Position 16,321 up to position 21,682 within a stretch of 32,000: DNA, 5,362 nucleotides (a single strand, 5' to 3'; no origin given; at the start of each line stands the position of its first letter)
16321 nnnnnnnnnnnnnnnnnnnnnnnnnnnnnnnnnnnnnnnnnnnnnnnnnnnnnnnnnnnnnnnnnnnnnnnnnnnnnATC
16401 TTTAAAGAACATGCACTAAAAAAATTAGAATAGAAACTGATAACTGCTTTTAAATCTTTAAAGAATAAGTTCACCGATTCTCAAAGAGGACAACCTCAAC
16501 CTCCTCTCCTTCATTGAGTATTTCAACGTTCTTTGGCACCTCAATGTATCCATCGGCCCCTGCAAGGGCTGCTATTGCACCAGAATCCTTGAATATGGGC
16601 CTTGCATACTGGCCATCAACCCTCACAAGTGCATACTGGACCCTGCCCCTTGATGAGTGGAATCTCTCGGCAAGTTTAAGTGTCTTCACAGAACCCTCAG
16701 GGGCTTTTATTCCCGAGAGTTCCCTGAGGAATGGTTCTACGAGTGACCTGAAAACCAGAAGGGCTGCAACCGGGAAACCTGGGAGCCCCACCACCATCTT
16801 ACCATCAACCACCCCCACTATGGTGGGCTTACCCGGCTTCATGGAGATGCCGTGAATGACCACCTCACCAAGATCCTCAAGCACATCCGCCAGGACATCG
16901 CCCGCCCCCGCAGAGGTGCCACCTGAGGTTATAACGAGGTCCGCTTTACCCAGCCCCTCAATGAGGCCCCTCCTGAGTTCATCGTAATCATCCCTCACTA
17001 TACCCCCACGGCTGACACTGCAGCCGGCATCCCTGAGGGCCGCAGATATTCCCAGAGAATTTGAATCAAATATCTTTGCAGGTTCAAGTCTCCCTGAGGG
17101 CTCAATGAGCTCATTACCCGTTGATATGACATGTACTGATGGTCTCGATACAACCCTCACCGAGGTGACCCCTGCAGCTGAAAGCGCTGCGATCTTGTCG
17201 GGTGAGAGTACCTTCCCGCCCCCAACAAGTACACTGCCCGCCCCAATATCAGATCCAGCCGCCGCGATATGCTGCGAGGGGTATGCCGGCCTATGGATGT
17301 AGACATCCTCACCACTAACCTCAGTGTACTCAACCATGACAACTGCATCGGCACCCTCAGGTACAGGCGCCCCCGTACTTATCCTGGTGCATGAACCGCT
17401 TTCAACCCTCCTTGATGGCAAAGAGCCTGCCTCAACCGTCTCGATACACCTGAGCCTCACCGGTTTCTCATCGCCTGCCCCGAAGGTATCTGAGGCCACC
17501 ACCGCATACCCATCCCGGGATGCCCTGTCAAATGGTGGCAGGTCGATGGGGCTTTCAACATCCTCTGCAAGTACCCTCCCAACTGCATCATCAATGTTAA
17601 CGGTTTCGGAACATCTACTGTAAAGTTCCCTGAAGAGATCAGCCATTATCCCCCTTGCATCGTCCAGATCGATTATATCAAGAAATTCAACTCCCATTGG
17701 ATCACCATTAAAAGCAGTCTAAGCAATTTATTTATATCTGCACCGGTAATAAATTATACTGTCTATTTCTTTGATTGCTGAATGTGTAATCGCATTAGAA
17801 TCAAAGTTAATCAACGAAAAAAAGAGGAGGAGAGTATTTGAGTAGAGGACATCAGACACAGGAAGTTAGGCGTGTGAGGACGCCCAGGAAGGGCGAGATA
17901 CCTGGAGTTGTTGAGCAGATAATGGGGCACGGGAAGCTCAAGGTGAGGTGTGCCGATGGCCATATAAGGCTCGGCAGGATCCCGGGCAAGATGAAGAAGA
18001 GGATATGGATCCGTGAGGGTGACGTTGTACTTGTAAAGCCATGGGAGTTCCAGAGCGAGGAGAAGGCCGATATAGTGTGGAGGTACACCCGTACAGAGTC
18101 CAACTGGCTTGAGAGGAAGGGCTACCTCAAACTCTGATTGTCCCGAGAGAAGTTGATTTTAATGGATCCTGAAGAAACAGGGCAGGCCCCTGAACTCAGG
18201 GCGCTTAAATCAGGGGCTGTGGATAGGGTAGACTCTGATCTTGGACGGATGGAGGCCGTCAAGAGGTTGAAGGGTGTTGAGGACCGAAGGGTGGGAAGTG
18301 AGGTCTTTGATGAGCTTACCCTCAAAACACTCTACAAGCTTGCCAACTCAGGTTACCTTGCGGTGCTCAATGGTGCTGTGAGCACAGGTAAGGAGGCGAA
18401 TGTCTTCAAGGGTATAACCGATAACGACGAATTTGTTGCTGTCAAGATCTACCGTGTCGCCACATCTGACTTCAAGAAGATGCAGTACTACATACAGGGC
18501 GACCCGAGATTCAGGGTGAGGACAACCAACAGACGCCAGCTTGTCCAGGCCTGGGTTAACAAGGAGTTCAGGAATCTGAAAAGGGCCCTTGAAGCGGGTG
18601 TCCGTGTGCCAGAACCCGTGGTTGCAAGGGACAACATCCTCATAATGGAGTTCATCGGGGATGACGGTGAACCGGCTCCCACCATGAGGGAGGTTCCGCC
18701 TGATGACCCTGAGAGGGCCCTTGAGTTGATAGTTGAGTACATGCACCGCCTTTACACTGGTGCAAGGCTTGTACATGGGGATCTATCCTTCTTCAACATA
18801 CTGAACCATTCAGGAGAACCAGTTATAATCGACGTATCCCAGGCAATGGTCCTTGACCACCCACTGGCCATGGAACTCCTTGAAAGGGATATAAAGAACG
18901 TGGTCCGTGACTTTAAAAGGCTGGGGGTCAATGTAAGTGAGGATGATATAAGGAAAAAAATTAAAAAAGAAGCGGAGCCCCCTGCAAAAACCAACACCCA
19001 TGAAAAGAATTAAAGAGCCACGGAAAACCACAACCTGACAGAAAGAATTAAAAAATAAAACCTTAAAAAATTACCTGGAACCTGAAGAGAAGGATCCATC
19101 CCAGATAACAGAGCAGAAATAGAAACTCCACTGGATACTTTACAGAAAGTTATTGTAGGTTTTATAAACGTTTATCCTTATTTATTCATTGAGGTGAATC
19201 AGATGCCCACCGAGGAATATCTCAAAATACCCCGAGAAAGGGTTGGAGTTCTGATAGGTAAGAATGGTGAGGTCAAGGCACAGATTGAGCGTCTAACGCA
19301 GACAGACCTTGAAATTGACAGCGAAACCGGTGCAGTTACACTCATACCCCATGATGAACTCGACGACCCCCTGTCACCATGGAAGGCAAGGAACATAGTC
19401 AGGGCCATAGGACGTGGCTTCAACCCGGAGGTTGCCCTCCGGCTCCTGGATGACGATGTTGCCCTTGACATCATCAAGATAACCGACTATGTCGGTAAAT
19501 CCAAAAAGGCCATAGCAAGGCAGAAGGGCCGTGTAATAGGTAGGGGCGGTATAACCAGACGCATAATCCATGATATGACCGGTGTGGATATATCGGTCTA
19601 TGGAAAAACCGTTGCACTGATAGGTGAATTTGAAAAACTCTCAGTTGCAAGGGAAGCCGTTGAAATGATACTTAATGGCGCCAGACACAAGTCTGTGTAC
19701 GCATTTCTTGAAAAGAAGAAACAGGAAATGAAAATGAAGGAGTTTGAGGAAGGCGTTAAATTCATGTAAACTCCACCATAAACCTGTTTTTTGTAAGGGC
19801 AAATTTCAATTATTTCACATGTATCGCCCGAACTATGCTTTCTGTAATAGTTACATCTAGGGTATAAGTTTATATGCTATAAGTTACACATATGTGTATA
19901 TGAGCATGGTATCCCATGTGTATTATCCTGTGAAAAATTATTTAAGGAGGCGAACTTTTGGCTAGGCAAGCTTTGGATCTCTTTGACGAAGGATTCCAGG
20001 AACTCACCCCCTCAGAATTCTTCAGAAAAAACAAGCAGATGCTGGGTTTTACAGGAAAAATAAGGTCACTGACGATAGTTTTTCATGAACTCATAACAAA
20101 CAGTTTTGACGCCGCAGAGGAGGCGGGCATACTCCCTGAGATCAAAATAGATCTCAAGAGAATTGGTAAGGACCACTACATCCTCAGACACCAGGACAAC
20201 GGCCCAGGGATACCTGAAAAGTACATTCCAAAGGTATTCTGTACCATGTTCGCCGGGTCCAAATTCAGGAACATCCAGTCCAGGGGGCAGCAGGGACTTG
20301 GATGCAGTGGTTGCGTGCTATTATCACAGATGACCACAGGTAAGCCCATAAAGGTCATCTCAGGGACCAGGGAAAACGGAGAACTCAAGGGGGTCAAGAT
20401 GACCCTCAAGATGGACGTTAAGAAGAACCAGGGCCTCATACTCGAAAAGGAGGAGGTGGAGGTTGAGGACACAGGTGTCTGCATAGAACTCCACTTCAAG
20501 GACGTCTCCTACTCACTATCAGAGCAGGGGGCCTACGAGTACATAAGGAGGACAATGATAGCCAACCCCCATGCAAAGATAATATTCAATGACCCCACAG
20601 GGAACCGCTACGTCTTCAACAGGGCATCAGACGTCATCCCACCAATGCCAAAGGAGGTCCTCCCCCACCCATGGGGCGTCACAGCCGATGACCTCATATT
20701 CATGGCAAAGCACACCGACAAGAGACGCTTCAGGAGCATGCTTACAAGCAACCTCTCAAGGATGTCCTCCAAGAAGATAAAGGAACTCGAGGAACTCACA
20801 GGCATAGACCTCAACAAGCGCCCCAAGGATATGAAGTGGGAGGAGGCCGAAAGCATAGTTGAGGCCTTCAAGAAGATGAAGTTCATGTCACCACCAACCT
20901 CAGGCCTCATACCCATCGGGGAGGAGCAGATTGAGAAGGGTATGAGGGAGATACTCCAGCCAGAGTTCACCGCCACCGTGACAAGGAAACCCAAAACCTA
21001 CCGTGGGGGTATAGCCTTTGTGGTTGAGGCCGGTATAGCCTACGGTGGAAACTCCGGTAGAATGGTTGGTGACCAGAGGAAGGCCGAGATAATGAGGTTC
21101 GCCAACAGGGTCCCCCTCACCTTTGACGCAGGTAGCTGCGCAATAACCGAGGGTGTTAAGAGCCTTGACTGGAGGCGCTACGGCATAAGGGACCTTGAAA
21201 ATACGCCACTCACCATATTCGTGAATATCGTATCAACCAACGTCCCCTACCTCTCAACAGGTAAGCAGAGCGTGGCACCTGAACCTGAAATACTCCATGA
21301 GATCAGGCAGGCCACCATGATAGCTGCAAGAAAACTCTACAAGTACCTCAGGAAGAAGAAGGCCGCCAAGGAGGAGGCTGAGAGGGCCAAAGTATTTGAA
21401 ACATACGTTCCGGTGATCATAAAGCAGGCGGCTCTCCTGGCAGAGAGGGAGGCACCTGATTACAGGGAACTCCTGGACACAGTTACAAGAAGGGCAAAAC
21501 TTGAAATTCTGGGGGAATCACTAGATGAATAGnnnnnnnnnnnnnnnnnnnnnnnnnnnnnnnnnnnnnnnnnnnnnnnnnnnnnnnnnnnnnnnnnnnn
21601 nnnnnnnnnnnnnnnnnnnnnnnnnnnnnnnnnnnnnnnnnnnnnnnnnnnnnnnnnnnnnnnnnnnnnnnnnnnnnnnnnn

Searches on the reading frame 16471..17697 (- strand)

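Call 63: search_protein_families(library=ncbifam, proteins=[window:16471-17697:-], max_evalue=0.00001)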
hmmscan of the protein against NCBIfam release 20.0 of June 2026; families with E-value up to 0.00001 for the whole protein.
window:16471-17697:- (408 aa): 9 families
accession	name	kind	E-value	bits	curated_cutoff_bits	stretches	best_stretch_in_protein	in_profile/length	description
NF011068.0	PRK14498.1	equivalog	2.4e-143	478.5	534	1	4-407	5-412/647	molybdopterin biosynthesis protein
NF045515.2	Glp_gephyrin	equivalog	1.6e-100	336.7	475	1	32-404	21-402/403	molybdotransferase-like divisome protein Glp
NF050098.1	MoeA_actino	exception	1.3e-93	314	560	1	26-404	15-399/400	molybdopterin molybdotransferase MoeA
NF007960.1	PRK10680.1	equivalog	3.7e-88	296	440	1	11-405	3-401/401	molybdopterin molybdotransferase MoeA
NF011067.0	PRK14497.1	equivalog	1.5e-84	284.5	536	1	30-404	30-403/546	putative molybdopterin biosynthesis protein MoeA/unknown domain fusion protein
NF011060.0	PRK14491.1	equivalog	4.9e-73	246.5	532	1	30-407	219-596/598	bifunctional molybdopterin-guanine dinucleotide biosynthesis adaptor protein MobB/molybdopterin molybdotransferase MoeA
TIGR00177.1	molyb_syn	domain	1.1e-34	119.5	85.35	1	186-322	2-148/148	molybdenum cofactor synthesis domain-containing protein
NF002291.0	PRK01215.1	equivalog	5.3e-08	32.3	293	1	187-264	5-75/264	nicotinamide mononucleotide deamidase-related protein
NF002947.1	PRK03604.1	equivalog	3.1e-06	26.7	285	0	215-286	168-240/301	bifunctional molybdenum cofactor biosynthesis protein MoaC/MoaB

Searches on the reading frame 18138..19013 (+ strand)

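Call 63: search_protein_families(library=ncbifam, proteins=[window:18138-19013:+], max_evalue=0.00001)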
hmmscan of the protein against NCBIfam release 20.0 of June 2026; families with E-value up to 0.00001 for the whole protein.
window:18138-19013:+ (291 aa): 5 families
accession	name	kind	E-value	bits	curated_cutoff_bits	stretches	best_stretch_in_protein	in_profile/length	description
NF041310.1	Prot_Kin_Rio1_Halo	equivalog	4.1e-79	265.8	480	1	38-270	42-272/273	serine/threonine-protein kinase Rio1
NF041645.1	prot_kin_PA4780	equivalog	4.8e-27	94.9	350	1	63-271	5-225/274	PA4780 family RIO1-like protein kinase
TIGR03724.2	arch_bud32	equivalog_domain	5.1e-08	32.6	125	1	134-240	34-135/193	KEOPS complex kinase/ATPase Bud32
NF011463.0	PRK14879.1-4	equivalog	4.6e-06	26.2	188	1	134-233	59-157/237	Kae1-associated kinase Bud32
NF011464.0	PRK14879.1-7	equivalog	8.7e-06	25.6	246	0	124-236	38-149/221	Kae1-associated kinase Bud32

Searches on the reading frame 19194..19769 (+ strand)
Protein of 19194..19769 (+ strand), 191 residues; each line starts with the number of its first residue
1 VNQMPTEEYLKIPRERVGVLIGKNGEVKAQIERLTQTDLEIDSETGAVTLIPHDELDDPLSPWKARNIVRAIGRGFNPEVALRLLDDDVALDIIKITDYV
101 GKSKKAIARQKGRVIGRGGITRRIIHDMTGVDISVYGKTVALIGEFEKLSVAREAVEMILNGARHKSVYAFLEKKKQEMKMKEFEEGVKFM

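Call 63: search_protein_families(library=ncbifam, proteins=[window:19194-19769:+], max_evalue=0.00001)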
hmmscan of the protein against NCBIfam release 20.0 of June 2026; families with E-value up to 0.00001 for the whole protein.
window:19194-19769:+ (191 aa): 10 families
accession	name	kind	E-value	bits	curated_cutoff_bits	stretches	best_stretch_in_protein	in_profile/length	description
NF010327.0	PRK13763.1-2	equivalog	7e-90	299.9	240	1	1-186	1-184/192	putative RNA-processing protein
TIGR03665.1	arCOG04150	hypoth_equivalog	7.5e-70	234.2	114.2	1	9-183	1-172/173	arCOG04150 universal archaeal KH domain protein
NF010331.0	PRK13763.2-1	subfamily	7.2e-66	221.6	245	1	7-186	8-184/187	putative RNA-processing protein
NF010330.0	PRK13763.1-5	equivalog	1.1e-61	208.3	376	1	6-182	35-212/220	putative RNA-processing protein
NF010333.0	PRK13763.2-4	equivalog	5.7e-59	199.1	252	1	8-185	3-177/179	putative RNA-processing protein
NF010329.0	PRK13763.1-4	equivalog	1.4e-55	187.9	277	1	9-185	3-176/182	putative RNA-processing protein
NF010332.0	PRK13763.2-2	equivalog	5.8e-55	186.2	270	1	10-182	5-173/179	putative RNA-processing protein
NF010328.0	PRK13763.1-3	equivalog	1.4e-54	184.8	194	1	4-185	13-194/197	putative RNA-processing protein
NF010334.0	PRK13763.2-5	equivalog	1.1e-53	181.9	303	1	9-185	6-177/179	putative RNA-processing protein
NF010326.0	PRK13763.1-1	equivalog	1.9e-40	138.5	247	1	26-181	15-168/186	putative RNA-processing protein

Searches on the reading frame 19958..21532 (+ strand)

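Call 63: search_protein_families(library=ncbifam, proteins=[window:19958-21532:+], max_evalue=0.00001)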
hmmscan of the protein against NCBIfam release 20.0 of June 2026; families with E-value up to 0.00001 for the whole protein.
window:19958-21532:+ (524 aa): 4 families
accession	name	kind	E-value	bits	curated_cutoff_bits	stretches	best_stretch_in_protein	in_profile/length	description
TIGR01052.1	top6b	equivalog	6.2e-237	786.8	380.7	1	10-498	1-488/488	DNA topoisomerase VI subunit B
NF003218.0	PRK04184.1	equivalog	2.7e-201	669.8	274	1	4-514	3-510/539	DNA topoisomerase VI subunit B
NF011438.0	PRK14867.1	equivalog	2.9e-177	591.1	1143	2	6-280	6-276/659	DNA topoisomerase VI subunit B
NF011439.0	PRK14868.1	equivalog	2.2e-102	343.6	1310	2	11-278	20-283/795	DNA topoisomerase VI subunit B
